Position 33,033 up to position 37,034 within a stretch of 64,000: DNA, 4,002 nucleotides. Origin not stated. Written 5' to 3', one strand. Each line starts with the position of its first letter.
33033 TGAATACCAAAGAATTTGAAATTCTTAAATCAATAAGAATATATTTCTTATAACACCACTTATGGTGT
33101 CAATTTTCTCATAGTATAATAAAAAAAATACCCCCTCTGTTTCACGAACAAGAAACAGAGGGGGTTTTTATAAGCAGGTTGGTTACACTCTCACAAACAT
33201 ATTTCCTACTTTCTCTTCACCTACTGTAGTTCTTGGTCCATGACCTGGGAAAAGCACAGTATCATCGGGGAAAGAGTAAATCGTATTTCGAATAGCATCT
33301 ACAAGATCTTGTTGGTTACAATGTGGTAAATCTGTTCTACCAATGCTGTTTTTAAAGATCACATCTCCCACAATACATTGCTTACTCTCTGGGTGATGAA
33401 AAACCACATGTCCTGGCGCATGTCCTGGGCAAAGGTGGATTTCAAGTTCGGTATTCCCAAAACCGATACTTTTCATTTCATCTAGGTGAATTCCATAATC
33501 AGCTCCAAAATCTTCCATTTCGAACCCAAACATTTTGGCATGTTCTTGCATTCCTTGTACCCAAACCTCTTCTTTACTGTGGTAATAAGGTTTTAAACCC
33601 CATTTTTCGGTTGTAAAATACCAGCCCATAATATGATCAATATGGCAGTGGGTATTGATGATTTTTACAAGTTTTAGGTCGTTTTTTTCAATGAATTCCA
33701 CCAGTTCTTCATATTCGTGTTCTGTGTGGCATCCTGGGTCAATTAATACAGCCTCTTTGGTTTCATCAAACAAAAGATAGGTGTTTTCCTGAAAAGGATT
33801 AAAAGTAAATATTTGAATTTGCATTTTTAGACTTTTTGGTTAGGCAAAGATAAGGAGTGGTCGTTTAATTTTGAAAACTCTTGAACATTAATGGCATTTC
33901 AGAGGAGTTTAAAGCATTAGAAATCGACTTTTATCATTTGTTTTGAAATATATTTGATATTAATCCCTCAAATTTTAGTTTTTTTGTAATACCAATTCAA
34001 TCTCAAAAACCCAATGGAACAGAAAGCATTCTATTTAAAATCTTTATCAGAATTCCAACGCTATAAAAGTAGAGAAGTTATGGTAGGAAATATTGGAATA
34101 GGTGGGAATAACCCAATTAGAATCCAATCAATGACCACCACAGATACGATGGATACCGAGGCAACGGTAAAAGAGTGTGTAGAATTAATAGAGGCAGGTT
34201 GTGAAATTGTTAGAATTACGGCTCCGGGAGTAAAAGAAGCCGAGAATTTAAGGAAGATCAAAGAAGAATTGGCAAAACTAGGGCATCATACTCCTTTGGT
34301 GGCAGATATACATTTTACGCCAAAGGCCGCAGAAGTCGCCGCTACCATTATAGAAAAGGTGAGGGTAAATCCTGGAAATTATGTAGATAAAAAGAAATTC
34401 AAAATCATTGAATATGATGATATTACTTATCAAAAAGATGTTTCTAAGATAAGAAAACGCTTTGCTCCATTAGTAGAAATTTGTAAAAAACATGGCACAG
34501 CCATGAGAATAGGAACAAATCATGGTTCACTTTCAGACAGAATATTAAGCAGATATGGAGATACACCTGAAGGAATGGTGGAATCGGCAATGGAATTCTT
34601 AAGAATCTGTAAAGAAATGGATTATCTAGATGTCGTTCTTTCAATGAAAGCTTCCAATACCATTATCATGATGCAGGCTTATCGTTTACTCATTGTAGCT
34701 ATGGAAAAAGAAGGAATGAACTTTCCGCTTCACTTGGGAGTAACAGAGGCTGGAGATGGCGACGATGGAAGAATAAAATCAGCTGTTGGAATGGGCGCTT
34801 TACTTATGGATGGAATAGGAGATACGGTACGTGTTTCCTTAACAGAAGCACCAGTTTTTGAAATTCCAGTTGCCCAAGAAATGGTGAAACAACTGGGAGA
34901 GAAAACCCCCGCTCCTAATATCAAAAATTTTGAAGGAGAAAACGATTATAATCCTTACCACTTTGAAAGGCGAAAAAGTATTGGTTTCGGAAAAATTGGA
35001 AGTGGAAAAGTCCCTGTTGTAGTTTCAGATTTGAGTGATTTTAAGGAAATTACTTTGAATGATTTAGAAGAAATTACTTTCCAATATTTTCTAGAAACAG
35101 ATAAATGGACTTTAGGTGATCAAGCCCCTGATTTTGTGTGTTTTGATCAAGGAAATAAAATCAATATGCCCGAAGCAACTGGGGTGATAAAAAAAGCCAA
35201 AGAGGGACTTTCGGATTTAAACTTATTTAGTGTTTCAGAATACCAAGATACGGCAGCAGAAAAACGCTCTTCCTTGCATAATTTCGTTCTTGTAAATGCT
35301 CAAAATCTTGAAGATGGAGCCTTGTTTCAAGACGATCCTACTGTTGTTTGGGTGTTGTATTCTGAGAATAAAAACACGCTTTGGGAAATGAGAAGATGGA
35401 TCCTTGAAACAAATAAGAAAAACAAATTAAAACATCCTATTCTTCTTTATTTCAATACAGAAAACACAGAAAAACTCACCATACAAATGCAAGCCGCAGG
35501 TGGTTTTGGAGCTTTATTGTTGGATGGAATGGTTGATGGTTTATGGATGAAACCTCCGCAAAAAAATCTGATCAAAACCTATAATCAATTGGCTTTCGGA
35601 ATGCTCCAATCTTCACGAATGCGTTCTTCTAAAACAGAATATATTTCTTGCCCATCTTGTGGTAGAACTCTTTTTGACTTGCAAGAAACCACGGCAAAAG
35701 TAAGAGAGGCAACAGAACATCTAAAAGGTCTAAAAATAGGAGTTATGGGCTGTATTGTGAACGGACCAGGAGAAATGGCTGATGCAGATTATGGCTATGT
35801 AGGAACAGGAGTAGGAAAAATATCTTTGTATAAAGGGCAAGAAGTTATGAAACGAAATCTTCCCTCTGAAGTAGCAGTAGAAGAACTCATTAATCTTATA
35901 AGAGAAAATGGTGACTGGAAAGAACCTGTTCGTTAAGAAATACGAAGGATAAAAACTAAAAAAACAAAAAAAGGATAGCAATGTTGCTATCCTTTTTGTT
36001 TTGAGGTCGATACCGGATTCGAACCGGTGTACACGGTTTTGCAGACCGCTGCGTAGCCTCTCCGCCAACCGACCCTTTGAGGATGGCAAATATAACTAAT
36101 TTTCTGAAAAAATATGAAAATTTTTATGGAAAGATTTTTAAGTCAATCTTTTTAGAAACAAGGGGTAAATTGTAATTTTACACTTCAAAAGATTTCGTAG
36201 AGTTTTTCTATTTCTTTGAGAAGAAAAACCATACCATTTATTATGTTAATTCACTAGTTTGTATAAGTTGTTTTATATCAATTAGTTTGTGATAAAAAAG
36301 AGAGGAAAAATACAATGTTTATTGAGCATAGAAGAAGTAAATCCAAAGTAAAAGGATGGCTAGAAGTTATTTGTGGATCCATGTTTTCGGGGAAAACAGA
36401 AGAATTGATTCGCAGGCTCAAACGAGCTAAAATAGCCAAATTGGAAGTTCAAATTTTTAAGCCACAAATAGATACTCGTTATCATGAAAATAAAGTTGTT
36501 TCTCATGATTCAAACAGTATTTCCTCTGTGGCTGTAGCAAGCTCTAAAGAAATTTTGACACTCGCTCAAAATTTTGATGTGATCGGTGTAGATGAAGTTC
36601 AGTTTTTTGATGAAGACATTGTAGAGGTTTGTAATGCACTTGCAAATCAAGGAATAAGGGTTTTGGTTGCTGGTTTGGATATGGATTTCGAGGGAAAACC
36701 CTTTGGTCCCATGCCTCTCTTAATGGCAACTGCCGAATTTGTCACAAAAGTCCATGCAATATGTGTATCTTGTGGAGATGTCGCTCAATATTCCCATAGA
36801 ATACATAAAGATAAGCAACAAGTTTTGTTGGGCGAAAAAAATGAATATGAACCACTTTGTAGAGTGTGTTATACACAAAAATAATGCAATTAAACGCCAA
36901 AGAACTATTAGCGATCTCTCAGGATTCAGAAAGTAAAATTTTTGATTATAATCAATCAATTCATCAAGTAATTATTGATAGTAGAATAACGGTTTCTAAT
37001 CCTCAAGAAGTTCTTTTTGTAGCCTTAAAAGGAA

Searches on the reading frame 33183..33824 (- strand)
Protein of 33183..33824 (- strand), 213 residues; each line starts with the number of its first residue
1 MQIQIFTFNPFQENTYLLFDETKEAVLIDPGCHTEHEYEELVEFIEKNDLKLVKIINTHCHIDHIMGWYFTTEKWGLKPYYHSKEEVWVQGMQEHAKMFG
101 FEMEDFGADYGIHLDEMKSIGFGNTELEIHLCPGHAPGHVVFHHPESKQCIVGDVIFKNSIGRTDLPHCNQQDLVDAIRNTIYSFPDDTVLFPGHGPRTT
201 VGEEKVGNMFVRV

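Call 85: search_protein_families(library=pfam, proteins=[window:33183-33824:-], max_evalue=0.0001)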
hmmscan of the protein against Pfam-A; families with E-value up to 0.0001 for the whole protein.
window:33183-33824:- (213 aa): 1 family
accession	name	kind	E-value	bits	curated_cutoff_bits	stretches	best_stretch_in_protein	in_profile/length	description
PF00753.33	Lactamase_B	-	7.2e-27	95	22.7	1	10-195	3-196/196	Metallo-beta-lactamase superfamily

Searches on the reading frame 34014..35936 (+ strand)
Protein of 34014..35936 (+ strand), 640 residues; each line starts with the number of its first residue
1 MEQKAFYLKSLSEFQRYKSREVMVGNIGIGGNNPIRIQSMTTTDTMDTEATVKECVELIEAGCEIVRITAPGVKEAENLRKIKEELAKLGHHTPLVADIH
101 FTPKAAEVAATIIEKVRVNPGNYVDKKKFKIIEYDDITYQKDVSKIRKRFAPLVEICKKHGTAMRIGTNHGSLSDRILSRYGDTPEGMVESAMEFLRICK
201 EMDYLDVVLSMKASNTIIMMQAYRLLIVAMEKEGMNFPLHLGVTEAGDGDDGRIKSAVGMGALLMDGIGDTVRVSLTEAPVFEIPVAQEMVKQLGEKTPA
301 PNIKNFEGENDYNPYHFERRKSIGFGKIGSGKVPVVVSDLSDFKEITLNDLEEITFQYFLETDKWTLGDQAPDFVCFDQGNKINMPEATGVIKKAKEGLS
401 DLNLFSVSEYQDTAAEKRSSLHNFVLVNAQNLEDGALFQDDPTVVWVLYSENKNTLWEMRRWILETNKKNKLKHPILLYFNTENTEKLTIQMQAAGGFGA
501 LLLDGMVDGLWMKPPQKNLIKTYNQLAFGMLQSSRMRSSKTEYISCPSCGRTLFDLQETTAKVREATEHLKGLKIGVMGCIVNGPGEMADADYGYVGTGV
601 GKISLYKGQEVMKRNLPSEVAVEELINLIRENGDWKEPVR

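Call 85: search_protein_families(library=pfam, proteins=[window:34014-35936:+], max_evalue=0.0001)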
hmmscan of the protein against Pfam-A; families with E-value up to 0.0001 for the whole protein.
window:34014-35936:+ (640 aa): 1 family
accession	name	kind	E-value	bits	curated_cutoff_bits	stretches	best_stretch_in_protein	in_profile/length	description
PF04551.19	GcpE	-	2.6e-126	421.7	32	2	20-301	2-254/343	GcpE protein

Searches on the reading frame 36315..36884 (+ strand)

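Call 85: search_protein_families(library=pfam, proteins=[window:36315-36884:+], max_evalue=0.0001)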
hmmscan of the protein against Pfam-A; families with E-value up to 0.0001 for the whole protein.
window:36315-36884:+ (189 aa): 1 family
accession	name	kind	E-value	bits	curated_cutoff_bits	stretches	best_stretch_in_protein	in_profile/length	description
PF00265.24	TK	-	4.8e-58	196.3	20.6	1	14-186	1-176/176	Thymidine kinase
